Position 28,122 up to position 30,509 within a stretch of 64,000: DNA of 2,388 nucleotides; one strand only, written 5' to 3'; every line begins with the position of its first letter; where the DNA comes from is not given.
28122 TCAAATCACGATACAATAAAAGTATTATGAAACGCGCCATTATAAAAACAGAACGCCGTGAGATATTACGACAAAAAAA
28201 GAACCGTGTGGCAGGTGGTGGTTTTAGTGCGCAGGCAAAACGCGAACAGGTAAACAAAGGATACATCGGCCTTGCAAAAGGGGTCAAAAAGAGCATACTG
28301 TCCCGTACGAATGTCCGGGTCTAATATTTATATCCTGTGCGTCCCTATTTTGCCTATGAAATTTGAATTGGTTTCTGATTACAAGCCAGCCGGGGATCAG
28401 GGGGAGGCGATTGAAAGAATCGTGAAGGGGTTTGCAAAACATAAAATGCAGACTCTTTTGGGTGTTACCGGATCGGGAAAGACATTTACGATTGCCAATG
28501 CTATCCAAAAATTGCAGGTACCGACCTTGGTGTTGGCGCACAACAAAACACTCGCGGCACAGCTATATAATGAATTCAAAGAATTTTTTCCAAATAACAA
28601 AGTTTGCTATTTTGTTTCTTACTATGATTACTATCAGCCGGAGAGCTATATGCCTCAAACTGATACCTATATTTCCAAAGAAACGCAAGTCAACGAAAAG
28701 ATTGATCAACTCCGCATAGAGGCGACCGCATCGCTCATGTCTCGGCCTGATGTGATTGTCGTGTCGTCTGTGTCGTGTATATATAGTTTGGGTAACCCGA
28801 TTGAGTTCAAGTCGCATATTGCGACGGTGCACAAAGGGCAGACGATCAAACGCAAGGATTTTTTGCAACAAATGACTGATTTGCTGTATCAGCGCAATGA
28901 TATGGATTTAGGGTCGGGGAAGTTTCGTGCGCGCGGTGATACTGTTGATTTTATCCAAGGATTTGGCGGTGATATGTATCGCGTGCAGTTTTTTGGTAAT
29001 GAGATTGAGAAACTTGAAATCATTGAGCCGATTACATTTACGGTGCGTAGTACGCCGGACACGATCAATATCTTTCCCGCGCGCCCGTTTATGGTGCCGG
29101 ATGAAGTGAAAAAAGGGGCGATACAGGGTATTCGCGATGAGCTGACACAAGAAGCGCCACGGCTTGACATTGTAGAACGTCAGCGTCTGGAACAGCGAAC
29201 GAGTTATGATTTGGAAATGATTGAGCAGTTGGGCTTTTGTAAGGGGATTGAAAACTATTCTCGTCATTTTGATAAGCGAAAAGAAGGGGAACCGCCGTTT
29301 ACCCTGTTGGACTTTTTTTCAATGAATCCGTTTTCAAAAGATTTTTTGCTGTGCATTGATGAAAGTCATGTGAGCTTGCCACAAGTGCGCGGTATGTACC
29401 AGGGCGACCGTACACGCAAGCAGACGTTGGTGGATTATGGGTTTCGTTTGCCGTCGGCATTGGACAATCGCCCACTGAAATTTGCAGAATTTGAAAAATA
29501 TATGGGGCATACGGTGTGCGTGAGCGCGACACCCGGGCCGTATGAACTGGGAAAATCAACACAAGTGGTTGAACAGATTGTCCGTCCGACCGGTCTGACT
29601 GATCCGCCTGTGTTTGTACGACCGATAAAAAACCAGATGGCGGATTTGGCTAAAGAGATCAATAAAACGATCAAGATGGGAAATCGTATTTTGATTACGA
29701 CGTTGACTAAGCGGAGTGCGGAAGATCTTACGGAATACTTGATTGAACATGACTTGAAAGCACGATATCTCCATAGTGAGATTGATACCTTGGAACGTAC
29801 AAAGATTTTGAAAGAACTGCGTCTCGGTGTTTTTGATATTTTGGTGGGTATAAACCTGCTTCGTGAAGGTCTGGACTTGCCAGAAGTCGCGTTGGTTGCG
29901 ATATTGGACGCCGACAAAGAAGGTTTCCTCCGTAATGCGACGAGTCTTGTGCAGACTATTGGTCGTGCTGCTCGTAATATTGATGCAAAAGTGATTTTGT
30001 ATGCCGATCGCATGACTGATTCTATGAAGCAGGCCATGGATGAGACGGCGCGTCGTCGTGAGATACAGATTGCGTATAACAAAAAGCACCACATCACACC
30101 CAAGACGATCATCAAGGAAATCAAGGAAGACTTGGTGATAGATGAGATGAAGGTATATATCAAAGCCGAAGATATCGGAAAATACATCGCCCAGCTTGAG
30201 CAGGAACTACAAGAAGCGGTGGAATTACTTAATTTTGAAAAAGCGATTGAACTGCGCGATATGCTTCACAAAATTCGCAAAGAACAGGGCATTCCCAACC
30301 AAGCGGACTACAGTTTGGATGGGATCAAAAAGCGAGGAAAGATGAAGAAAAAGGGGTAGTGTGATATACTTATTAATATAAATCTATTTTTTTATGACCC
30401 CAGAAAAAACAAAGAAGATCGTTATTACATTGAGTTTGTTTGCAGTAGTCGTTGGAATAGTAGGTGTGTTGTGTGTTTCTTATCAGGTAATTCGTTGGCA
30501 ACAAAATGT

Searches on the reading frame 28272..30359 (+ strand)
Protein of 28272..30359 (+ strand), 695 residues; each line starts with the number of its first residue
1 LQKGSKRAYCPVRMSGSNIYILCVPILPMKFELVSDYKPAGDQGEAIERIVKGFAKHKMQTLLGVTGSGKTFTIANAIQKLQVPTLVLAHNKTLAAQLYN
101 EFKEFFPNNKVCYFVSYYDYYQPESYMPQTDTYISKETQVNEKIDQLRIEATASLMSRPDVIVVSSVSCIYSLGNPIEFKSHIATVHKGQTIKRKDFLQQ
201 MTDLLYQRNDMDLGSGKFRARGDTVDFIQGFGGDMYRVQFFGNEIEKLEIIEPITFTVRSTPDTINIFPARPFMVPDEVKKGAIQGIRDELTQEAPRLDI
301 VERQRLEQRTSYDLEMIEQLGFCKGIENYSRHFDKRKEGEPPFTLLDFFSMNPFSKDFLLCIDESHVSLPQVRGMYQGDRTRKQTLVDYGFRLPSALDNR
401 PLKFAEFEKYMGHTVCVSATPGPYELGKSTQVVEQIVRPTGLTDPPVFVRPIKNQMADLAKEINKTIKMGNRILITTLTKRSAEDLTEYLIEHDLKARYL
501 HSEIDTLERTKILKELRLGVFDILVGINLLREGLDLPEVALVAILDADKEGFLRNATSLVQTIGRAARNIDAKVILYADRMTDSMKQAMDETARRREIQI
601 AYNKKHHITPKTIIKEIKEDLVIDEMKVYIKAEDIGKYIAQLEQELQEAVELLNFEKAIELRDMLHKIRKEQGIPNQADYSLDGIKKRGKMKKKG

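Call 26: search_protein_families(library=ncbifam, proteins=[window:28272-30359:+], max_evalue=1e-10)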
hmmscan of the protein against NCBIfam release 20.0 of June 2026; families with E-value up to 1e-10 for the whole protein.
window:28272-30359:+ (695 aa): 6 families
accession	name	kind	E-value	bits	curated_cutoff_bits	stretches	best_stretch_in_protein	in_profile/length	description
NF003673.1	PRK05298.1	equivalog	1.8e-286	951.8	743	1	30-670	1-652/653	excinuclease ABC subunit UvrB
TIGR00631.1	uvrb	equivalog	3.1e-277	921.2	750.1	1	30-669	1-658/658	excinuclease ABC subunit UvrB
TIGR00580.2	mfd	equivalog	1.8e-14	53.1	800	0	203-293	3-89/907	transcription-repair coupling factor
NF004066.1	PRK05580.1-3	equivalog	4.5e-12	45.1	813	0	497-550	563-620/788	primosomal protein N'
NF053636.1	DDHlcsCsdAPsy1082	equivalog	1.3e-11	43.7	890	1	471-575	244-343/512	DEAD/DEAH box helicase CsdA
NF007966.0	PRK10689.1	equivalog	2.1e-11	42.3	1329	0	60-275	16-219/1148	transcription-repair coupling factor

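Call 74: find_homologous_proteins(query=window:28272-30359:+, max_evalue=1e-50)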
Query window:28272-30359:+ (695 aa): 8000 proteins with E <= 1e-50 among 8000 candidates; the best 120 are listed.
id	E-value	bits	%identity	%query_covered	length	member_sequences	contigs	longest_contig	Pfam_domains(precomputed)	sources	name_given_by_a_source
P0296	0.0e+0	1531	100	98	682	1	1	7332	PF00270.36,PF02151.26,PF17757.7,PF00271.38,PF27431.1,PF04851.22,PF12344.15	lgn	-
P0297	0.0e+0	1305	86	96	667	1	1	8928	PF00270.36,PF02151.26,PF17757.7,PF00271.38,PF27431.1,PF04851.22,PF12344.15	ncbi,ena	-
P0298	0.0e+0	1049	89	74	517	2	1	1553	PF17757.7,PF00271.38,PF27431.1,PF12344.15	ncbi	ncbi:MAG: excinuclease ABC subunit UvrB, partial [Patescibacteria group bacterium]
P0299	5.6e-292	988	67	93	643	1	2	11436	PF02151.26,PF17757.7,PF00271.38,PF27431.1,PF04851.22,PF12344.15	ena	-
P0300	3.5e-290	982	67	93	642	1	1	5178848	PF00270.36,PF02151.26,PF17757.7,PF00271.38,PF27431.1,PF04851.22,PF12344.15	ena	-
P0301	1.0e-288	977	66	93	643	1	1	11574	PF02151.26,PF17757.7,PF00271.38,PF27431.1,PF04851.22,PF12344.15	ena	-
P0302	4.6e-288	975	67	92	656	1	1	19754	PF02151.26,PF17757.7,PF00271.38,PF27431.1,PF04851.22,PF12344.15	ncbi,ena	-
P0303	2.6e-287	973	65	96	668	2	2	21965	PF17757.7,PF00271.38,PF27431.1,PF04851.22,PF12344.15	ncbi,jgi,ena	-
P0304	1.4e-286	970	66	92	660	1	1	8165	PF17757.7,PF00271.38,PF27431.1,PF04851.22,PF12344.15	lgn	-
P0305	4.8e-285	965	64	96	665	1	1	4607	PF02151.26,PF17757.7,PF00271.38,PF27431.1,PF04851.22,PF12344.15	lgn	-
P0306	5.9e-285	965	66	92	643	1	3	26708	PF00270.36,PF02151.26,PF17757.7,PF00271.38,PF27431.1,PF04851.22,PF12344.15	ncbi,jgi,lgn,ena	-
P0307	2.1e-283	960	67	93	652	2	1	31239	PF02151.26,PF17757.7,PF00271.38,PF27431.1,PF04851.22,PF12344.15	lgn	-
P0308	1.7e-280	950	64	92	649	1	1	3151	PF02151.26,PF17757.7,PF00271.38,PF27431.1,PF04851.22,PF12344.15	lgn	-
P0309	5.3e-280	949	63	96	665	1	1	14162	PF02151.26,PF17757.7,PF00271.38,PF27431.1,PF04851.22,PF12344.15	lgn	-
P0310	7.1e-280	948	65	92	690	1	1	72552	PF00270.36,PF02151.26,PF17757.7,PF00271.38,PF27431.1,PF04851.22,PF12344.15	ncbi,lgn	-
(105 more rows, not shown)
